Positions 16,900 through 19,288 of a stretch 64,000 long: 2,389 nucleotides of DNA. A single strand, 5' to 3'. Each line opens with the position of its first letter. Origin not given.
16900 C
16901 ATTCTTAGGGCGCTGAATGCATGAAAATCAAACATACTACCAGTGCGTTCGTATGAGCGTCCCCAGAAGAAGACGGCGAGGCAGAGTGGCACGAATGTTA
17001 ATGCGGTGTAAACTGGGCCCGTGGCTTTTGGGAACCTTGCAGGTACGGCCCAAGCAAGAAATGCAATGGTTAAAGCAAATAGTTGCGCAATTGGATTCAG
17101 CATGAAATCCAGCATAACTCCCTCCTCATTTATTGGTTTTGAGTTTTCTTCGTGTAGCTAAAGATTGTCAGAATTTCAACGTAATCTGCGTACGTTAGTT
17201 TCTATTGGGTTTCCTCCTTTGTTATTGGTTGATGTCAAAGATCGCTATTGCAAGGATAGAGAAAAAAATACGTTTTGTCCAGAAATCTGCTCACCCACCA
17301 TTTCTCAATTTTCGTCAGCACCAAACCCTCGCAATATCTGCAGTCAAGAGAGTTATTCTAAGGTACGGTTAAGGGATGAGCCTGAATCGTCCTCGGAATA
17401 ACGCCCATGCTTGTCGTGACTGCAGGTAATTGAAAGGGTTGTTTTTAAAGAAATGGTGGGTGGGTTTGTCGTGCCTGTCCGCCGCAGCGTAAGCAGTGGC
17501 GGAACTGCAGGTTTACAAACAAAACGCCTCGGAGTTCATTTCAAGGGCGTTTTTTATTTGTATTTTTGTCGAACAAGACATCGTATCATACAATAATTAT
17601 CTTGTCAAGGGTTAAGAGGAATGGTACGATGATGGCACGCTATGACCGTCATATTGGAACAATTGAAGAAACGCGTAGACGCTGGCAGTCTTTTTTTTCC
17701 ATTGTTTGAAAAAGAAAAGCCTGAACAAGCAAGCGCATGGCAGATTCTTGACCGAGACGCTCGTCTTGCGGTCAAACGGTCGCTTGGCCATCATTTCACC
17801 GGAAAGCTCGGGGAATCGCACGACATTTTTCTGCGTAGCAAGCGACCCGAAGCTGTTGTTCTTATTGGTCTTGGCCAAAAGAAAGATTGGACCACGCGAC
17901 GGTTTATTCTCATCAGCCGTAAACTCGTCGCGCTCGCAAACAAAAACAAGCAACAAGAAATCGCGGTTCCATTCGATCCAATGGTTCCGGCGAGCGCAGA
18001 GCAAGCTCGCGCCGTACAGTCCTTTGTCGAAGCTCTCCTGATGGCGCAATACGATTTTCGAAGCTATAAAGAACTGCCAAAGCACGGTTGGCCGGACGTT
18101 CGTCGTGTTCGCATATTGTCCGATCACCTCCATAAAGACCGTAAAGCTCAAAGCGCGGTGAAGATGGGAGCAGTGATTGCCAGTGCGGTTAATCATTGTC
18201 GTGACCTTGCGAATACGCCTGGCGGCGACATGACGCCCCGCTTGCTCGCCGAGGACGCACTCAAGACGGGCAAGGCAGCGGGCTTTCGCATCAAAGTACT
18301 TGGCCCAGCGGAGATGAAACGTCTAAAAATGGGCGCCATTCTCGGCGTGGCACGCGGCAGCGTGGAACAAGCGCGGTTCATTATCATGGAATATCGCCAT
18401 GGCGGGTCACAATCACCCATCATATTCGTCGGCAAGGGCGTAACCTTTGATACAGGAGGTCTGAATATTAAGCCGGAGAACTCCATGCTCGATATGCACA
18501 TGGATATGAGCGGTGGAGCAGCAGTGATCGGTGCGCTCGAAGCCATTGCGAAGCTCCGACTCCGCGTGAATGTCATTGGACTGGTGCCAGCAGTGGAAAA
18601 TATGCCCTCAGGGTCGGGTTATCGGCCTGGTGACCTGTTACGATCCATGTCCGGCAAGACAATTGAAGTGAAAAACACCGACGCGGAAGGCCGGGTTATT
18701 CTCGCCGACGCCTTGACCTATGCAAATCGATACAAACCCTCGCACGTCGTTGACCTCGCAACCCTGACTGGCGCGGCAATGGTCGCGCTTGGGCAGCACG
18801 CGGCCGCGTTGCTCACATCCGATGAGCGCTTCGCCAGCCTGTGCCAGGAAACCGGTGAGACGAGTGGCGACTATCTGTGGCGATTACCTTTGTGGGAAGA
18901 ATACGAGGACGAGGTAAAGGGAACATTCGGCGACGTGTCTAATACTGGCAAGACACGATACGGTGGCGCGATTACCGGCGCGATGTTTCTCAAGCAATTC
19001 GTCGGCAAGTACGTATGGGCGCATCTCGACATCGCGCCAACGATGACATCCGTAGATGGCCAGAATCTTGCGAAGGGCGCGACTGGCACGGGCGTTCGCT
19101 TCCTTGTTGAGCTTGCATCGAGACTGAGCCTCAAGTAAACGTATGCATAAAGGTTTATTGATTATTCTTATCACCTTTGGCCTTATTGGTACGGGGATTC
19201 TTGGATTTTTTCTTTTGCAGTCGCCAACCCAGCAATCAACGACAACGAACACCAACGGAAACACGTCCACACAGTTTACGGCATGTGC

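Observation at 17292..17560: Candidate structured ncRNA: 171-nt nested hairpin (6S-like) plus terminator in a 525-bp ORF-free gap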

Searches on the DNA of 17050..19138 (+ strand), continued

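Call 66: search_with_rna_model(model_id=R2, sources=[window, L001, L162, L164, L172, L173, L174, L175], max_evalue=0.001, make_alignment=true, show_alignments=0)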
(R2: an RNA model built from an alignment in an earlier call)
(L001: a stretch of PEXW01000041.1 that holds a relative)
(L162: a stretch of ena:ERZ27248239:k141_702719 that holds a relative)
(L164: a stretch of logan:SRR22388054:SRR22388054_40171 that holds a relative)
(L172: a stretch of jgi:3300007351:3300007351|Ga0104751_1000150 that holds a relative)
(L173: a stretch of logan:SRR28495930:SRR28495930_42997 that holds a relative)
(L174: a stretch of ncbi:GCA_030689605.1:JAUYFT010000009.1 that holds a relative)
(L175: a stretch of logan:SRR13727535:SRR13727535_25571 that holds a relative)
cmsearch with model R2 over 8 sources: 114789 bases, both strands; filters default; matches with E-value up to 0.001: 9.
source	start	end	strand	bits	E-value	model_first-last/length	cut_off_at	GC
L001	3458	3556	+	115.8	8.1e-27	1-99/99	no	0.54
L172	2668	2766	+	111.3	1.1e-25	1-99/99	no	0.56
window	17333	17430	+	109.9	2.6e-25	1-99/99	no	0.46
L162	2726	2823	+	87.9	9.7e-20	1-99/99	no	0.55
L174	2695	2792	+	78.1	3.1e-17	1-99/99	no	0.57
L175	1882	1979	+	78.1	3.1e-17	1-99/99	no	0.57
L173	1048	1144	+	77.2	5.1e-17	1-99/99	no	0.55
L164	2625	2723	+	55.8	1.4e-11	1-99/99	no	0.59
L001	3458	3556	-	29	9.1e-05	1-99/99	no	0.54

Alignment A6: 9 matches aligned to the model, 109 columns, each read 5' to 3' on its own strand. Consensus structure (alignment columns), stored with it:
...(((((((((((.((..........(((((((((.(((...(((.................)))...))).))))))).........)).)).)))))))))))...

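Call 69: search_with_rna_model(model_id=R2, sources=[window, L001, L162, L164, L172, L173, L174], max_evalue=1e-8, make_alignment=true)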
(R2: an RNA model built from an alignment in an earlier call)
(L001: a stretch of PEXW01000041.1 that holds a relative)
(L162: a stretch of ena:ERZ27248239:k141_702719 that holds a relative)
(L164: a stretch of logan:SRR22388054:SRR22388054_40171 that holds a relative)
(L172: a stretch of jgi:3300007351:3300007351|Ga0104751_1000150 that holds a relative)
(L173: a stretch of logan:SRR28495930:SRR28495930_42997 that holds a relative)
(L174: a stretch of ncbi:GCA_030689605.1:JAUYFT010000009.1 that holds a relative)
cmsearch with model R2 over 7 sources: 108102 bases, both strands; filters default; matches with E-value up to 1e-8: 7.
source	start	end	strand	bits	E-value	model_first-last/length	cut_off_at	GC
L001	3458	3556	+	115.8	7.7e-27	1-99/99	no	0.54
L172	2668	2766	+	111.3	1e-25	1-99/99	no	0.56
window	17333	17430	+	109.9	2.4e-25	1-99/99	no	0.46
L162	2726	2823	+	87.9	9.2e-20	1-99/99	no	0.55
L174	2695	2792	+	78.1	2.9e-17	1-99/99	no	0.57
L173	1048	1144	+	77.2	4.8e-17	1-99/99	no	0.55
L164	2625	2723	+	55.8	1.3e-11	1-99/99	no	0.59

Alignment A7: 7 matches aligned to the model, 99 columns, each read 5' to 3' on its own strand. Consensus structure (alignment columns), stored with it:
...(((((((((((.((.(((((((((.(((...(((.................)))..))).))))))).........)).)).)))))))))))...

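Call 76: search_rna_families(source=L001, start=3390, end=3670, threshold=evalue, max_evalue=10)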
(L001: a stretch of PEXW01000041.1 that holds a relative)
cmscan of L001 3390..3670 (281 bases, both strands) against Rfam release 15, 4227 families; matches with E-value up to 10: 2.
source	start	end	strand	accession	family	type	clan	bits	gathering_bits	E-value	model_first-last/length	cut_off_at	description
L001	3406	3446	+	RF02109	DLEU2_5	Gene; lncRNA;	-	13.9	40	6.2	47-84/84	no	Deleted in lymphocytic leukemia 2 conserved region 5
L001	3412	3524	+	RF00516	ylbH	Cis-reg; leader;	-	10.3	50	8.1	1-122/122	no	ylbH leader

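Call 77: search_rna_families(source=L174, start=2600, end=2900, threshold=evalue, max_evalue=10)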
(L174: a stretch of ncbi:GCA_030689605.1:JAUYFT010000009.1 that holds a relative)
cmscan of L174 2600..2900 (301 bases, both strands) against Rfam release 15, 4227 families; matches with E-value up to 10: 1.
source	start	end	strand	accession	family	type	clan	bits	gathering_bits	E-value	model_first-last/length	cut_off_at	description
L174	2610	2654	+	RF01952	SOX2OT_exon2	Gene; lncRNA;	-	9.8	45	8.2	32-69/69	no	SOX2 overlapping transcript exon 2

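Call 89: build_rna_model(alignment_id=A8, structure=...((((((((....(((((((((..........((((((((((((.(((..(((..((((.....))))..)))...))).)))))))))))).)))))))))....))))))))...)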
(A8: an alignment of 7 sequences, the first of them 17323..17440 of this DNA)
Model R3 built from alignment A8 (7 sequences, 119 columns); structure: as given.
model positions 118; base pairs 39; branch points 0; effective number of sequences 1.3; information 0.59 bits per position. Calibrated on 0.2 Mb of random sequence (short: E-values are rough).
structure used (alignment columns):
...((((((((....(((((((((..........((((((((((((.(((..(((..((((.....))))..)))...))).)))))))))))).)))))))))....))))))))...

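Call 90: search_with_rna_model(model_id=R3, sources=[window, L002, L003, L004, L005, L006, L007, L008, L009, L010, L011, L012, L013, L014, L015, L016, L017, L018, L019, L020, L021, L022, L023, L024, L025, L026, L027, L028, L029, L030, L031, L032, L033, L034, L035, L036, L037, L038, L039, L040, L041, L042, L043, L044, L045, L046, L047, L048, L049, L050, L051, L052, L053, L054, L055, L056, L057, L058, L059, L060, L061, L062, L063, L064, L065, L066, L067, L068, L069, L070, L071, L072, L073, L074, L075, L076, L077, L078, L079, L080, L081, L082, L083, L084, L085, L086, L087, L088, L165, L166, L168, L170, L171, L104, L128, L151, L095, L100, L113, L124], max_evalue=1)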
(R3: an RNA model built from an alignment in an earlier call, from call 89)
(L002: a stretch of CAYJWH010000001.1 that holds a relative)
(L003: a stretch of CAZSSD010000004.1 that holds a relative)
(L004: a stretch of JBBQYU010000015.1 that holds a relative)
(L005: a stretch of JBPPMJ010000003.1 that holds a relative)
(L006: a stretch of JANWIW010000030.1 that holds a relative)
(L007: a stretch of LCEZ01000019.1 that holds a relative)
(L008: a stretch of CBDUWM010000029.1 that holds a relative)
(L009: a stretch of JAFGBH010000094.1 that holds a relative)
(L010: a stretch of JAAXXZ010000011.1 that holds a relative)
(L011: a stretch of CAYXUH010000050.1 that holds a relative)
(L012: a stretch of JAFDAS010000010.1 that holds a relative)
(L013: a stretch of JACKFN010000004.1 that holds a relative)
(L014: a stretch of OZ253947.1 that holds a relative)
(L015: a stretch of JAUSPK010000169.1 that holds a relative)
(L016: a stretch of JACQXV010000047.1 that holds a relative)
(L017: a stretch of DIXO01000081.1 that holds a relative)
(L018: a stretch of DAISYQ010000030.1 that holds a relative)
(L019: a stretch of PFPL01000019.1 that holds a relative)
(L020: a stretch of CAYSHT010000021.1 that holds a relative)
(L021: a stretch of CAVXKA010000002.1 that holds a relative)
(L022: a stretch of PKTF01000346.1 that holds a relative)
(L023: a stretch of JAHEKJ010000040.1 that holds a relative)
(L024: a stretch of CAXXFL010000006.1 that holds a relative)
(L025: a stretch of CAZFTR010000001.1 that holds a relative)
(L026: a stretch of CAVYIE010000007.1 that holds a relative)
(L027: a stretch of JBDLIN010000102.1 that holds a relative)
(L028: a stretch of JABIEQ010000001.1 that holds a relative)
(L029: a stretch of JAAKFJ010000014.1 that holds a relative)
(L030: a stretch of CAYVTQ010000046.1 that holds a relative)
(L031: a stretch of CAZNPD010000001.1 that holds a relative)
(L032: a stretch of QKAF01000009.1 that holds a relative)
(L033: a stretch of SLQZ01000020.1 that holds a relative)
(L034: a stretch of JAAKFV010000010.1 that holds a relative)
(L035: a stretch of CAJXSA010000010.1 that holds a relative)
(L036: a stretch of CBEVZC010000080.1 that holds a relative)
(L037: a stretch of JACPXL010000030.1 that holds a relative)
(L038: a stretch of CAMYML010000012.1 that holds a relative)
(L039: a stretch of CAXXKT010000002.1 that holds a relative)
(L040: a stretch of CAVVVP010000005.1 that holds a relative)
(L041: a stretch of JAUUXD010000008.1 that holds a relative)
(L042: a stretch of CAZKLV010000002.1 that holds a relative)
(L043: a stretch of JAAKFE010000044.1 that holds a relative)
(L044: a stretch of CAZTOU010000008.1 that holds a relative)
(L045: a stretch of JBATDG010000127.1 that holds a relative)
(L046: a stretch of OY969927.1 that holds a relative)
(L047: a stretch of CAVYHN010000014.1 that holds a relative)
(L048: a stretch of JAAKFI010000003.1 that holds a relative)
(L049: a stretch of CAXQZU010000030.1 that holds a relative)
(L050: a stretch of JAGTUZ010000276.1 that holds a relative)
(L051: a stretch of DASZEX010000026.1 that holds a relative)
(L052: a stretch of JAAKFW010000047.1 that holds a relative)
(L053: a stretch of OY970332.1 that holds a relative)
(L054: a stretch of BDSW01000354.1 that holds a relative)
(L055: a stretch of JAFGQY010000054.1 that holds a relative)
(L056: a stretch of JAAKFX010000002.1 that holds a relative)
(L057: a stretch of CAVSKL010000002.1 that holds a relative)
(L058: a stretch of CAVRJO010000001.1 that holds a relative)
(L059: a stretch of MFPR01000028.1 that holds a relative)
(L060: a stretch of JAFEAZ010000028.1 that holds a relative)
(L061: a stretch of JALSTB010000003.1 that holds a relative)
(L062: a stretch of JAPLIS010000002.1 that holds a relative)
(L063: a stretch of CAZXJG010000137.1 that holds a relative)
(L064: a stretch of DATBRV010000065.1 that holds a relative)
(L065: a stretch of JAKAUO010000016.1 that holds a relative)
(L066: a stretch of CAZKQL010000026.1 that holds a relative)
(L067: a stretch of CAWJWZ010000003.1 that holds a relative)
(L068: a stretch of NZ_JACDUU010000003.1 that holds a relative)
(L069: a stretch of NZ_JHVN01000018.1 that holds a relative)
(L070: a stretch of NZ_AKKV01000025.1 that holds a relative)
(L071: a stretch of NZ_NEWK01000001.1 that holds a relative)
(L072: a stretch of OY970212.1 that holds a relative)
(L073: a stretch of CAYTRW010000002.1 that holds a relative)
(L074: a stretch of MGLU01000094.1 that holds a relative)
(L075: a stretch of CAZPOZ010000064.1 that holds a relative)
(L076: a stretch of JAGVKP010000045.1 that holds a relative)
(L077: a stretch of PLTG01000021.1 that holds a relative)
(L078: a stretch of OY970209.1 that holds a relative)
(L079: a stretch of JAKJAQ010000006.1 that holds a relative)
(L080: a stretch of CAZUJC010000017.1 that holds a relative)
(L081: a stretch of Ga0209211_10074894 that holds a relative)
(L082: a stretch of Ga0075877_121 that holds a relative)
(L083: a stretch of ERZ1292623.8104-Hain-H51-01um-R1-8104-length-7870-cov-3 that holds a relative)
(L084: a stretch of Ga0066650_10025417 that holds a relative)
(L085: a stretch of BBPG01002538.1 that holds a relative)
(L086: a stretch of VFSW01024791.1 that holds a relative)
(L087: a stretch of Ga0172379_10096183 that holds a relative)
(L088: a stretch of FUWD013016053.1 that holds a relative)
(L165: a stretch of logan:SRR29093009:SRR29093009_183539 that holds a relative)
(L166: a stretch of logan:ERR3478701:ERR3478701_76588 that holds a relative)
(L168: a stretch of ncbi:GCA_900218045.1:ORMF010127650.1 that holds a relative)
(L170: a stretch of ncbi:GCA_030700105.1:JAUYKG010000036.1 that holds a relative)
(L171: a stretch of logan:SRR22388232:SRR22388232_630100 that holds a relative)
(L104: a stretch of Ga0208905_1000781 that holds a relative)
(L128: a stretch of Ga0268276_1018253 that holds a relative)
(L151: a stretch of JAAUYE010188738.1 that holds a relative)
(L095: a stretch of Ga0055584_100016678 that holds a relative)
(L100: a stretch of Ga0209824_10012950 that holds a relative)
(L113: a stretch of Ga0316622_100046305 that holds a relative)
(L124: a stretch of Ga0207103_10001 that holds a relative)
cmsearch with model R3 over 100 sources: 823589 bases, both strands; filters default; matches with E-value up to 1: 2.
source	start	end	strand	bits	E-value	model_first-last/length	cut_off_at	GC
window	17323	17440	-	103.6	4.5e-29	1-118/118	no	0.47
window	17324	17440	+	22.1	0.0037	1-118/118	no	0.47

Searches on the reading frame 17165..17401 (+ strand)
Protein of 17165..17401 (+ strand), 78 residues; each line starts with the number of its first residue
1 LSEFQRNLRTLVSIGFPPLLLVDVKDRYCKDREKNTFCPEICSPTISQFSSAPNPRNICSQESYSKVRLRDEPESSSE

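Call 11: search_protein_families(library=pfam, proteins=[window:17165-17401:+])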
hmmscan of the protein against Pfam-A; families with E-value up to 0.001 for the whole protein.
window:17165-17401:+ (78 aa): 0 families
